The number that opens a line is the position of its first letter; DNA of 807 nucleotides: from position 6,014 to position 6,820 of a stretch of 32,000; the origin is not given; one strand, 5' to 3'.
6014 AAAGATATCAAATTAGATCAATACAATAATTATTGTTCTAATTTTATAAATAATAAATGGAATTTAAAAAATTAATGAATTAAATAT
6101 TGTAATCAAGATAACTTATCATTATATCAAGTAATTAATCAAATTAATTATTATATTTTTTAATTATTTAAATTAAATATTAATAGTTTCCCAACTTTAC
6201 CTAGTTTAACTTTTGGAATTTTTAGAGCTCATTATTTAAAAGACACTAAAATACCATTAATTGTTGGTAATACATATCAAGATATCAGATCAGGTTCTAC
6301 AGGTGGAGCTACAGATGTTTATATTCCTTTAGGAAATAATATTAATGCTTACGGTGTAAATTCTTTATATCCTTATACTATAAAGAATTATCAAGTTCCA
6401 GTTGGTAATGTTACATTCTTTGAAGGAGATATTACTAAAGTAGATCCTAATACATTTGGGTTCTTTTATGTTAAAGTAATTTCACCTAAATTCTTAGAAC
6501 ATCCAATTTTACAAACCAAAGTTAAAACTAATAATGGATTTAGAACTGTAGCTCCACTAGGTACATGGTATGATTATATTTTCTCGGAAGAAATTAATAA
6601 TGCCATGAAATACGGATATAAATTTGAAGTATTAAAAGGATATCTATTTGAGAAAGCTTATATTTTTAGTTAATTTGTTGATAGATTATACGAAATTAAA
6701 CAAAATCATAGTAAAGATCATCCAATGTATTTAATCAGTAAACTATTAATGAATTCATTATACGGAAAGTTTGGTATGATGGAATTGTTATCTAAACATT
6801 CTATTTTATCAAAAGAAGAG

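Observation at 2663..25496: Family of unassigned membrane ORFs sharing the Atp6 presequence-junction peptide NSPLE/D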

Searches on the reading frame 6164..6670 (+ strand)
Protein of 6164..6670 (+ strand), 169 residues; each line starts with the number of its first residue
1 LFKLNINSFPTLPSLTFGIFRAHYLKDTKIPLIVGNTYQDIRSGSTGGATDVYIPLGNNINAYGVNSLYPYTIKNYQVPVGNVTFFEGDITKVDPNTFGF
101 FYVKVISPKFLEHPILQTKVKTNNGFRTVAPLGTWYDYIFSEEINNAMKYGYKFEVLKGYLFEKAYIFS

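Call 22: search_protein_families(library=pfam, max_evalue=0.01, proteins=[window:6164-6670:+])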
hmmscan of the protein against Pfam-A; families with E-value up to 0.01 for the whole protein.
seq(169 aa): 1 family
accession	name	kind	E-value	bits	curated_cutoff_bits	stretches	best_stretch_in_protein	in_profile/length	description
PF03175.18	DNA_pol_B_2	-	7.2e-39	134.4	25.8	1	3-168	169-349/468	DNA polymerase type B, organellar and viral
